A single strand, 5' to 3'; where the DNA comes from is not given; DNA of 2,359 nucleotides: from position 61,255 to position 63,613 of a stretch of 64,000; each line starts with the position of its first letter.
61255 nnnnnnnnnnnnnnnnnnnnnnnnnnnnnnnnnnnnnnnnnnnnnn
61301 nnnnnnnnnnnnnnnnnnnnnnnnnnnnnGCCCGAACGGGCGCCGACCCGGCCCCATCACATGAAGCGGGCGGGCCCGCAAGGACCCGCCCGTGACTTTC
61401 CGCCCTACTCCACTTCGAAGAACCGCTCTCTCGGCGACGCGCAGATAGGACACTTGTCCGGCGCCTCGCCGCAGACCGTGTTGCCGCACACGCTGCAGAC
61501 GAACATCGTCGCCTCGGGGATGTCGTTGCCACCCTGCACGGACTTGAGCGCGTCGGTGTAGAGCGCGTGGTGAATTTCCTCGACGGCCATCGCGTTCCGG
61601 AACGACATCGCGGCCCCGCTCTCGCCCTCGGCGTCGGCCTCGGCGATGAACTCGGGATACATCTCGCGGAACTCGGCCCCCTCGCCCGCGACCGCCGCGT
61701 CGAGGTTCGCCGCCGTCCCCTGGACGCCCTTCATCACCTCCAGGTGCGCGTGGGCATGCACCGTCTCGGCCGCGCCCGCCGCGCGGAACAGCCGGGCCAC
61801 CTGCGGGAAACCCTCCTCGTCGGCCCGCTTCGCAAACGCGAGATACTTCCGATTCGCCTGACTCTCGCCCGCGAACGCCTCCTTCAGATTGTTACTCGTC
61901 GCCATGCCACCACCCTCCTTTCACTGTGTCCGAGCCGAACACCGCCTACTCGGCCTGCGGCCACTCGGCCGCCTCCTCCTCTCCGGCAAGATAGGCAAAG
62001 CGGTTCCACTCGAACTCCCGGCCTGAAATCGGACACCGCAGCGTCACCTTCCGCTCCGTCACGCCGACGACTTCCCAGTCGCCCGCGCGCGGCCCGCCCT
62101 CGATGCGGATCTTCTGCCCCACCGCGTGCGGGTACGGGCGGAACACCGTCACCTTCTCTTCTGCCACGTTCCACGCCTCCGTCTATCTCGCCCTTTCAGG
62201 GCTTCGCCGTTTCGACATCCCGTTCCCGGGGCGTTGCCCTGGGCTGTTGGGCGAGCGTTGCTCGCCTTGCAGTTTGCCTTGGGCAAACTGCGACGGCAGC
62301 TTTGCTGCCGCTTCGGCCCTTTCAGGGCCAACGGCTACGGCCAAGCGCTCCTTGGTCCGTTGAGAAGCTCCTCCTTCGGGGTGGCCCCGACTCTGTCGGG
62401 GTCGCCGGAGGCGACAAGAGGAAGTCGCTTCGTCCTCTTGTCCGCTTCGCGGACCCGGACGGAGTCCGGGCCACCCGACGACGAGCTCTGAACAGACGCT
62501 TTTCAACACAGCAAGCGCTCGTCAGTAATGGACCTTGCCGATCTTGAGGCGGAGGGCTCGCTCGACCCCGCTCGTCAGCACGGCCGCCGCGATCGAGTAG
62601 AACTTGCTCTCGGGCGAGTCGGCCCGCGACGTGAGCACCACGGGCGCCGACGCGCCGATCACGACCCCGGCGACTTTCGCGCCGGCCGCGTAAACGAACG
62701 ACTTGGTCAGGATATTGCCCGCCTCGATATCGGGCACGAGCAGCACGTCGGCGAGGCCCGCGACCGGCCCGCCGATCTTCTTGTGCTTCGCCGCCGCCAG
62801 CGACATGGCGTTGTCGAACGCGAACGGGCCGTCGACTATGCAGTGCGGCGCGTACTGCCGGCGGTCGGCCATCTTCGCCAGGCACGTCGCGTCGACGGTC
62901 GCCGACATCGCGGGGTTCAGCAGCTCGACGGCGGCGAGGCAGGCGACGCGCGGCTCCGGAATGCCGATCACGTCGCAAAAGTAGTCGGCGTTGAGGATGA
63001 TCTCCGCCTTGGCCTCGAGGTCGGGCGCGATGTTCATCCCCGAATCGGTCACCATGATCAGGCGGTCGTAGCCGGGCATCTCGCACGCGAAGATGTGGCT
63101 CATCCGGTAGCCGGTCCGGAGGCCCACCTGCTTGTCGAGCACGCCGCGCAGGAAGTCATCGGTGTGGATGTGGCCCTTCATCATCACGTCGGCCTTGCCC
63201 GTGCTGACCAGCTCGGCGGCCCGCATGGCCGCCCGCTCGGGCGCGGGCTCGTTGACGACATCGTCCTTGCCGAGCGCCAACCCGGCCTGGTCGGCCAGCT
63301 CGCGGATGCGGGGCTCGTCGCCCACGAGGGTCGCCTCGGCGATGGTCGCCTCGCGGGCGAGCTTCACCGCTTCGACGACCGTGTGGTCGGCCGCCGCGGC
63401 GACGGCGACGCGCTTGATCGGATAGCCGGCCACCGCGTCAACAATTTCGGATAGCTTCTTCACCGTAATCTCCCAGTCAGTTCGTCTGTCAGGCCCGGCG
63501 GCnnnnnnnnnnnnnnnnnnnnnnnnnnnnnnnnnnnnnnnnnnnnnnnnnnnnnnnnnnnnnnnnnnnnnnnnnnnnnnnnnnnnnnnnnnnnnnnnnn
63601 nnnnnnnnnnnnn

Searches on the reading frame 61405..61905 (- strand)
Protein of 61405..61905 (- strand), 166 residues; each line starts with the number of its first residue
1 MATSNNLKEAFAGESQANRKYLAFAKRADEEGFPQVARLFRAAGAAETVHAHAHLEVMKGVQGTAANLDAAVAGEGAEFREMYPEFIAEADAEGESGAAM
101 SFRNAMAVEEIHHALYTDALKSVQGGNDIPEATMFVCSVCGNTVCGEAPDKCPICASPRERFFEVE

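Call 16: search_protein_families(library=pfam, proteins=[window:61405-61905:-])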
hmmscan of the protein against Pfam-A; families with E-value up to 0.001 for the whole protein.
window:61405-61905:- (166 aa): 3 families
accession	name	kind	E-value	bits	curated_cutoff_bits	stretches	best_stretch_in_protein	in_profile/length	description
PF02915.23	Rubrerythrin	-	7.2e-22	78.7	22.8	1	5-118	1-135/137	Rubrerythrin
PF21349.2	RUBY_RBDX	-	8.3e-08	32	26.5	1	135-162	1-29/30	Rubrerythrin, rubredoxin-like domain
PF00210.30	Ferritin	-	7.4e-05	23.1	24.5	1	6-128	3-111/142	Ferritin-like domain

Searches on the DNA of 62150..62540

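Call 91: search_rna_families(source=window, start=62150, end=62540, threshold=evalue, max_evalue=1)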
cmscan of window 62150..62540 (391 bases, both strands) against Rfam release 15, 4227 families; matches with E-value up to 1: 4.
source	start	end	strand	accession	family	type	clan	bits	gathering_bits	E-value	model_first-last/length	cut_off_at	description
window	62381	62474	+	RF00883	MIR820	Gene; miRNA;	-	27.2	196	0.013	1-191/191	no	MIR820 microRNA precursor family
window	62392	62463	-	RF03946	mir-3132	Gene; miRNA;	-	23.3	84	0.1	1-75/75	no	mir-3132 microRNA precursor family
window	62249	62318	+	RF02093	mir-2968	Gene; miRNA;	-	21.8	70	0.15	1-106/106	no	mir-2968 microRNA precursor family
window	62378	62477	-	RF04123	mir-3127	Gene; miRNA;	-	19.3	82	0.97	1-87/87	no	mir-3127 microRNA precursor family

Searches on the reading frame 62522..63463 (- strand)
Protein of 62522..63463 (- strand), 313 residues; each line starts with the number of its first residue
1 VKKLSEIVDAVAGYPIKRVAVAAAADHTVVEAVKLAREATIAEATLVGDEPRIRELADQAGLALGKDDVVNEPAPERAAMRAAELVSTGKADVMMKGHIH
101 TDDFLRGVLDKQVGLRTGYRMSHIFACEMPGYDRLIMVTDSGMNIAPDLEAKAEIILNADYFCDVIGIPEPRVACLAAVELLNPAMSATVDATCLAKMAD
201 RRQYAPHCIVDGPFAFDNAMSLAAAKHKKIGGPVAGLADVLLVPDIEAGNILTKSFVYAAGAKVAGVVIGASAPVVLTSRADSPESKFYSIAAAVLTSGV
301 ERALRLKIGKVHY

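Call 16: search_protein_families(library=pfam, proteins=[window:62522-63463:-])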
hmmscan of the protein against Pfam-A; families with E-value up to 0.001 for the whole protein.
window:62522-63463:- (313 aa): 1 family
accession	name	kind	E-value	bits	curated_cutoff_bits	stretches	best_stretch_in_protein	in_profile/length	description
PF01515.24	PTA_PTB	-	7.2e-48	164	24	2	77-294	103-318/319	Phosphate acetyl/butaryl transferase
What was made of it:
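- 62522..63463 (-): Upstream flanking gene of island B: phosphate acetyl/butyryl transferase. Pfam PF01515 (call 16).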

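Call 42: find_encoding_contigs(protein=window:62522-63463:-, flank=10000, max_places=4)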
Protein window:62522-63463:- (313 aa): 2 contigs read that carry it; 2 places shown.
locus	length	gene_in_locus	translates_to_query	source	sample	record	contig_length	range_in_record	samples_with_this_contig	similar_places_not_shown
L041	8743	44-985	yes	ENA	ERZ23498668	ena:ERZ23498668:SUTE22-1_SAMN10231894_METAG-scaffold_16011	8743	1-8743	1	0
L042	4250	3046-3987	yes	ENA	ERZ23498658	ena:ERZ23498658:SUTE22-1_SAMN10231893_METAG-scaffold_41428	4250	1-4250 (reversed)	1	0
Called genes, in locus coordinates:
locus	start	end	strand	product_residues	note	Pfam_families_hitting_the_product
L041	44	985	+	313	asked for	PF01515:PTA_PTB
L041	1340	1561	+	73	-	-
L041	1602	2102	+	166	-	PF02915:Rubrerythrin, PF21349:RUBY_RBDX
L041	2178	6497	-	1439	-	PF00069:Pkinase, PF07714:PK_Tyr_Ser-Thr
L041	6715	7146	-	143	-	PF13453:Zn_ribbon_TFIIB, PF18551:TackOD1 (weak), PF13453:Zn_ribbon_TFIIB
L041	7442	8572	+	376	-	PF00266:Aminotran_5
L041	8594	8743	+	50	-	?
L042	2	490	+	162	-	?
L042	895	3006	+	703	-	PF02743:dCache_1 (weak), PF00672:HAMP, PF07228:SpoIIE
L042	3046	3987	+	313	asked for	PF01515:PTA_PTB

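Call 72: find_homologous_proteins(query=window:62522-63463:-, max_evalue=1e-40)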
Query window:62522-63463:- (313 aa): 4729 proteins with E <= 1e-40 among 8000 candidates; the best 120 are listed.
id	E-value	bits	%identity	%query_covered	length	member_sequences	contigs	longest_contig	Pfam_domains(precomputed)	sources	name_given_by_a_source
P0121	6.5e-196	667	100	100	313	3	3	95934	PF01515.25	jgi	-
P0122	3.5e-176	603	90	100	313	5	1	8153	PF01515.25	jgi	-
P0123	5.8e-175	599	89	100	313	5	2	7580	PF01515.25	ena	-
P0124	1.7e-168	577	86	100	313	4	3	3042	PF01515.25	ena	-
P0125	1.6e-163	561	82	100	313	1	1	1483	PF01515.25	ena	-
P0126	2.3e-160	551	82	100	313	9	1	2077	PF01515.25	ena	-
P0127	1.7e-158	545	82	100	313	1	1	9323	PF01515.25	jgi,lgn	-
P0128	2.7e-158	544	79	100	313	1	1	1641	PF01515.25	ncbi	-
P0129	3.1e-158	544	82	100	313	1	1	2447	PF01515.25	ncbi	-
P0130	2.4e-157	541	82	100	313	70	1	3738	PF01515.25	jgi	-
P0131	2.5e-157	541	82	100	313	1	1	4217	PF01515.25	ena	-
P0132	8.3e-157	539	83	100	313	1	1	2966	PF01515.25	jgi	-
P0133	1.6e-156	538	80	100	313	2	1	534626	PF01515.25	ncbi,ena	-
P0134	4.0e-156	537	82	100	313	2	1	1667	PF01515.25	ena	-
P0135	7.9e-156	536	81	100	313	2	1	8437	PF01515.25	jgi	jgi:phosphate butyryltransferase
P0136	8.7e-156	536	80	100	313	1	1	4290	PF01515.25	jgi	jgi:phosphate butyryltransferase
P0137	2.8e-155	534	81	100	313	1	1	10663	PF01515.25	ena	-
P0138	3.6e-155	534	81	100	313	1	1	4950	PF01515.25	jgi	-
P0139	3.8e-154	530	80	100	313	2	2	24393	PF01515.25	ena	-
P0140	8.1e-154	529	80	100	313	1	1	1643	PF01515.25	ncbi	-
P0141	2.0e-153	528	79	100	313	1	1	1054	PF01515.25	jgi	-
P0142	5.3e-153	527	80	100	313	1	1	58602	PF01515.25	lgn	-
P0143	5.7e-153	526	79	100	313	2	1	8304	PF01515.25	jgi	jgi:phosphate butyryltransferase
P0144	9.5e-153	526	80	100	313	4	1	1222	PF01515.25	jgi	-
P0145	1.6e-152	525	79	100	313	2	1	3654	PF01515.25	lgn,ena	-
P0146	1.7e-151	522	80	100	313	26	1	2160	PF01515.25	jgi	-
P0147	2.3e-151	521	78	100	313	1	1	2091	PF01515.25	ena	-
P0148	1.9e-150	518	78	100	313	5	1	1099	PF01515.25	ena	-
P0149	5.2e-150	517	77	100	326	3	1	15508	PF01515.25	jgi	jgi:phosphate butyryltransferase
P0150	2.4e-149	515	78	100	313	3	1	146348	PF01515.25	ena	-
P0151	4.0e-149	514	76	100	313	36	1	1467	PF01515.25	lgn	-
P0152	3.4e-148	511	78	100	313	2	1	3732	PF01515.25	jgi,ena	-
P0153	4.0e-148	511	76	100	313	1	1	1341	PF01515.25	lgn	-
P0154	5.1e-148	510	77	100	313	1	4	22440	PF01515.25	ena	-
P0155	6.7e-148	510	77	100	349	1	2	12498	PF01515.25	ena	-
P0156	7.0e-148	510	78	100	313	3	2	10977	PF01515.25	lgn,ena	-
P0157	1.1e-147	509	78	100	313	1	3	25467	PF01515.25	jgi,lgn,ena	jgi:phosphate butyryltransferase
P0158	1.9e-147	508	76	100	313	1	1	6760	PF01515.25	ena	-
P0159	5.2e-147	507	76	100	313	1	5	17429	PF01515.25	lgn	-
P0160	8.6e-147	506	77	100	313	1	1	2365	PF01515.25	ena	-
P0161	2.4e-146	505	76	100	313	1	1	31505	PF01515.25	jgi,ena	-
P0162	1.7e-145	502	77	100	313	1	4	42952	PF01515.25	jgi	-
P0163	4.0e-145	501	76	100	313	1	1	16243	PF01515.25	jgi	-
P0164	8.0e-145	500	75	100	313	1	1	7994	PF01515.25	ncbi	-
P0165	1.5e-144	499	77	100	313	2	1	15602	PF01515.25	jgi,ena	-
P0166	9.0e-144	496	75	100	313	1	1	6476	PF01515.25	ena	-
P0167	3.9e-143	494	75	100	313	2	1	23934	PF01515.25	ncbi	-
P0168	6.2e-142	490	76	100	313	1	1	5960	PF01515.25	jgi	-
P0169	8.0e-142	490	74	100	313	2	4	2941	PF01515.25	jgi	jgi:phosphate butyryltransferase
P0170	2.2e-141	488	76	100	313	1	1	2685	PF01515.25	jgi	jgi:phosphate butyryltransferase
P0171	2.2e-140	485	74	100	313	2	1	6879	PF01515.25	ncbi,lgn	ncbi:MAG: bifunctional enoyl-CoA hydratase/phosphate acetyltransferase [Planctomycetota bacterium]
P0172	2.4e-139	482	77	100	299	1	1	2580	PF01515.25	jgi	jgi:phosphate butyryltransferase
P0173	2.2e-137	475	72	100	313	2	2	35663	PF01515.25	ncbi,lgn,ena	-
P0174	2.4e-137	475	73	100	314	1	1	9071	PF01515.25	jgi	jgi:phosphate butyryltransferase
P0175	2.9e-137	475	75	100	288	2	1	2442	PF01515.25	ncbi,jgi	ncbi:MAG: bifunctional enoyl-CoA hydratase/phosphate acetyltransferase [Planctomycetota bacterium]|j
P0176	4.5e-131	455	73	100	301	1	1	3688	PF01515.25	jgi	-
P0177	1.5e-128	446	67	100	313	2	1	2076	PF01515.25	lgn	-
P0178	2.9e-128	445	66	100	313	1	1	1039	PF01515.25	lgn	-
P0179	3.9e-126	438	67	100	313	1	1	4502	PF01515.25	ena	-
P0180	6.6e-125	434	75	90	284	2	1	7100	PF01515.25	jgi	jgi:phosphate butyryltransferase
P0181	9.9e-124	430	70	100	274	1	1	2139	PF01515.25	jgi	-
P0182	5.7e-121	421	65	100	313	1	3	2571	PF01515.25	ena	-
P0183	1.8e-118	413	63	100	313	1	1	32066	PF01515.25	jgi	-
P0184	1.2e-117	411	63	100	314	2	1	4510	PF01515.25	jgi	-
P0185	7.3e-117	408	62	100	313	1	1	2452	PF01515.25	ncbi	-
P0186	9.6e-117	408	64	100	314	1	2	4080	PF01515.25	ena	-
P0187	3.7e-116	406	62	100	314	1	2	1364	PF01515.25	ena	-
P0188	5.4e-115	402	61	100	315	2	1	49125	PF01515.25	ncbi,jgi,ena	-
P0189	8.8e-115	401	83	67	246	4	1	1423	PF01515.25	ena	-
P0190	1.7e-114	400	62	100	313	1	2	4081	PF01515.25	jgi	-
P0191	2.7e-114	400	61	100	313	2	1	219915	PF01515.25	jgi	-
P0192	5.9e-114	398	63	100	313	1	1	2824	PF01515.25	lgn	-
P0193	6.5e-114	398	62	100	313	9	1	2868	PF01515.25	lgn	-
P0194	8.0e-114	398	61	100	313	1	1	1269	PF01515.25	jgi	-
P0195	1.2e-113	397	62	100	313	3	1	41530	PF01515.25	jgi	-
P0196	1.3e-113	397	62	100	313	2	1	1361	PF01515.25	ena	-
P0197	2.5e-113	396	61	100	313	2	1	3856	PF01515.25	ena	-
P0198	5.7e-113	395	62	100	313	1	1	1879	PF01515.25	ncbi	-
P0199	7.0e-113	395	61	100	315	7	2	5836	PF01515.25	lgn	-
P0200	1.2e-112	394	62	100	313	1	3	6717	PF01515.25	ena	-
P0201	1.6e-112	394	60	100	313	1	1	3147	PF01515.25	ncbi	-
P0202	1.9e-112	393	62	100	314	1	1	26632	PF01515.25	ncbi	ncbi:MAG: phosphate butyryltransferase [Planctomycetota bacterium]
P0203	2.0e-112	393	61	100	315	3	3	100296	PF01515.25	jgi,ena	-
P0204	2.5e-112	393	61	100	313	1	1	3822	PF01515.25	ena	-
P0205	2.6e-112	393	61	100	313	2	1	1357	PF01515.25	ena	-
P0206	3.8e-112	392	61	100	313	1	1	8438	PF01515.25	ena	-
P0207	4.1e-112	392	60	100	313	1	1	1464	PF01515.25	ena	-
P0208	4.1e-112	392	62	100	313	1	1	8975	PF01515.25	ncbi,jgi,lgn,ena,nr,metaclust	ncbi:MAG: phosphate butyryltransferase [Planctomycetes bacterium SM23_32]|nr:MAG: phosphate butyrylt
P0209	4.1e-112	392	59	100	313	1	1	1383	PF01515.25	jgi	jgi:phosphate butyryltransferase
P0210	4.3e-112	392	61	100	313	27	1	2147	PF01515.25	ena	-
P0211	7.2e-112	392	60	100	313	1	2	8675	PF01515.25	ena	-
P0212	8.3e-112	391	60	100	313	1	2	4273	PF01515.25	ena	-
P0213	9.9e-112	391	60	100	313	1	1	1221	PF01515.25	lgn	-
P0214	1.2e-111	391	59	100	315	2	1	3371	PF01515.25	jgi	-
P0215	1.6e-111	390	63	100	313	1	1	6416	PF01515.25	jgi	jgi:phosphate butyryltransferase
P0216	1.8e-111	390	60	100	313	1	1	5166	PF01515.25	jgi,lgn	jgi:phosphate butyryltransferase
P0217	3.3e-111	389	60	100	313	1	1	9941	PF01515.25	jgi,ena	-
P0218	4.1e-111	389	60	100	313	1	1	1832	PF01515.25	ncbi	-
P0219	6.4e-111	388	61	100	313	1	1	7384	PF01515.25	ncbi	-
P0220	9.4e-111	388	60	100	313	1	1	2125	PF01515.25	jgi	-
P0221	1.0e-110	388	58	100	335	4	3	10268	PF01515.25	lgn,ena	-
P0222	1.8e-110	387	59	100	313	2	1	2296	PF01515.25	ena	-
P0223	2.5e-110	386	61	100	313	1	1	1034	PF01515.25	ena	-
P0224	3.0e-110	386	61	100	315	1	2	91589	PF01515.25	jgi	jgi:phosphate butyryltransferase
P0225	3.5e-110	386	58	100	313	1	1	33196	PF01515.25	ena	-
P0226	3.8e-110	386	60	100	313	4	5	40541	PF01515.25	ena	-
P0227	4.0e-110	386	60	100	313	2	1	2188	PF01515.25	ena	-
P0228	4.5e-110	386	60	100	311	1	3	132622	PF01515.25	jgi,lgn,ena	-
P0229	5.1e-110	385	59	100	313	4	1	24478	PF01515.25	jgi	-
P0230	5.4e-110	385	59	100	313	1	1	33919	PF01515.25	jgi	-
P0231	6.2e-110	385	60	100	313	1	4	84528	PF01515.25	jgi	-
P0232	6.6e-110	385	61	100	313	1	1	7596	PF01515.25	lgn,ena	-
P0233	6.7e-110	385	60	100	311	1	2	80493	PF01515.25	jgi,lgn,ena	-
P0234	7.6e-110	385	58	100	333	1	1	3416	PF01515.25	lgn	-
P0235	1.1e-109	384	60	100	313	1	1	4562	PF01515.25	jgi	-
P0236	1.2e-109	384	59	100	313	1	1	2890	PF01515.25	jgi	jgi:phosphate butyryltransferase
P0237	1.3e-109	384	60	100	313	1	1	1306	PF01515.25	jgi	jgi:phosphate butyryltransferase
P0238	1.4e-109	384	60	100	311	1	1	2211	PF01515.25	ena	-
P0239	1.5e-109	384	60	100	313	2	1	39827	PF01515.25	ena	-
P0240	1.5e-109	384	59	100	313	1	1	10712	PF01515.25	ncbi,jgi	-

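Call 73: find_encoding_contigs(protein=P0122, flank=8000, max_places=1)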
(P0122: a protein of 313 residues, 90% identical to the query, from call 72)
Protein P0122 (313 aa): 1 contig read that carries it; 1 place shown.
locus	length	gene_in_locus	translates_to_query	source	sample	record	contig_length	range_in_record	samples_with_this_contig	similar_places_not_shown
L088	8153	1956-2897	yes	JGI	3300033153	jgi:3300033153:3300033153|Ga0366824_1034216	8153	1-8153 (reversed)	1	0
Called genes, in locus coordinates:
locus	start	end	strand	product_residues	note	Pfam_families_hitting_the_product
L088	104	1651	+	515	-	PF25470:DUF7901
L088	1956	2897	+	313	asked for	PF01515:PTA_PTB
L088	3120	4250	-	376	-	PF00248:Aldo_ket_red, PF13183:Fer4_8 (weak), PF13187:Fer4_9, PF13534:Fer4_17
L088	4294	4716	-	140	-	PF13453:Zn_ribbon_TFIIB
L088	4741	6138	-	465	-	PF03051:Peptidase_C1_2, PF00112:Peptidase_C1 (faint)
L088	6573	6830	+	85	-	-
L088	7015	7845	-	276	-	PF10418:DHODB_Fe-S_bind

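Call 74: find_encoding_contigs(protein=P0123, flank=8000, max_places=2)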
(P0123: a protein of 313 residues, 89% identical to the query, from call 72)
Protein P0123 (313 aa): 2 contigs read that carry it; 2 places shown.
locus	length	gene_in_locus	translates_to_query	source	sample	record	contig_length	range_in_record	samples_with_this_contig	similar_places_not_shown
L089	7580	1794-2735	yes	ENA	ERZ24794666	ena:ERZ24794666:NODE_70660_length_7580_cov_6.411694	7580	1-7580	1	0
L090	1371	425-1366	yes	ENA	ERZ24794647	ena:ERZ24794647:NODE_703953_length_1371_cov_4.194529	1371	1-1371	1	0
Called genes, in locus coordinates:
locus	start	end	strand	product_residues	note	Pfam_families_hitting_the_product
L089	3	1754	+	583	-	?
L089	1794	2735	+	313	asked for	PF01515:PTA_PTB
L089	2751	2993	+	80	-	-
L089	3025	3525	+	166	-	PF02915:Rubrerythrin, PF21349:RUBY_RBDX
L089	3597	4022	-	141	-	PF13453:Zn_ribbon_TFIIB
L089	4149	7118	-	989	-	PF00069:Pkinase, PF03109:ABC1 (faint), PF07714:PK_Tyr_Ser-Thr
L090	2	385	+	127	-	?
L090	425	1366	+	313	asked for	PF01515:PTA_PTB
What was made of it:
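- The transferase-to-small-ORF spacer is 354 bp here and 15 bp in L089 (call 74).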

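Call 75: find_encoding_contigs(protein=P0121, flank=10000, max_places=1)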
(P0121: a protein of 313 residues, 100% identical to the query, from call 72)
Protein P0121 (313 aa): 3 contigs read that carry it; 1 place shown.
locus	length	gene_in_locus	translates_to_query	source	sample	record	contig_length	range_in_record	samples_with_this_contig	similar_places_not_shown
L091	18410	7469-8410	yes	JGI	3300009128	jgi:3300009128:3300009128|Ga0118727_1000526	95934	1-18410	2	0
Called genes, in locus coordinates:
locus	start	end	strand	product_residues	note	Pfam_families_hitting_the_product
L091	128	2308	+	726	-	-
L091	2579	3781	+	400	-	-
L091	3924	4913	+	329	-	-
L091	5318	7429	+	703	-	PF02743:dCache_1 (weak), PF00672:HAMP, PF07228:SpoIIE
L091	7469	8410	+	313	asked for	PF01515:PTA_PTB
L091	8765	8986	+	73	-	-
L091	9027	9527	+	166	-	PF02915:Rubrerythrin, PF21349:RUBY_RBDX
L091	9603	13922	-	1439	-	PF00069:Pkinase, PF07714:PK_Tyr_Ser-Thr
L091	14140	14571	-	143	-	PF13453:Zn_ribbon_TFIIB, PF18551:TackOD1 (weak), PF13453:Zn_ribbon_TFIIB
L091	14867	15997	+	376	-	PF00266:Aminotran_5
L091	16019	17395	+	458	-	PF05369:MtmB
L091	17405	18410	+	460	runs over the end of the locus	PF05369:MtmB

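Call 79: find_encoding_contigs(protein=P0133, flank=10000, max_places=1)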
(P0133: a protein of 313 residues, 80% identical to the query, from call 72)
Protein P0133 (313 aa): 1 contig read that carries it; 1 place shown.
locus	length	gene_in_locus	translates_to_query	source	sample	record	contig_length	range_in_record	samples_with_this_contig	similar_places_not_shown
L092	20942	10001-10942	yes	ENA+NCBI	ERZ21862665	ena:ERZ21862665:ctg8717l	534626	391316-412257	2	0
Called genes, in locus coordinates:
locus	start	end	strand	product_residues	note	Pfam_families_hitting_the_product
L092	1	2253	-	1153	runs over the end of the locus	PF12795:MscS_porin, PF12794:MscS_TM, PF21088:MS_channel_1st (weak), PF00924:MS_channel_2nd, PF21082:MS_channel_3rd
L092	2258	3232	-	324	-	PF01544:CorA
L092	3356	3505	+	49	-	-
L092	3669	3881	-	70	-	-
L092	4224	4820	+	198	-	PF01025:GrpE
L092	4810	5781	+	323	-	PF00226:DnaJ, PF01556:DnaJ_C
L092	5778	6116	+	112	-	PF13411:MerR_1 (weak)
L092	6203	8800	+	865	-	PF02861:Clp_N, PF23569:NBD_SMAX1, PF00004:AAA, PF17871:AAA_lid_9, PF07724:AAA_2, PF00004:AAA, PF07728:AAA_5, PF10431:ClpB_D2-small, +6 more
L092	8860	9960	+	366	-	PF00365:PFK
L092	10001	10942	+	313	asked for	PF01515:PTA_PTB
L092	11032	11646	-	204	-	PF01914:MarC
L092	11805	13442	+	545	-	PF09924:LPG_synthase_C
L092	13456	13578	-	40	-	-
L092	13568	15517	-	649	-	PF13385:Laminin_G_3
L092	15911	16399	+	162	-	-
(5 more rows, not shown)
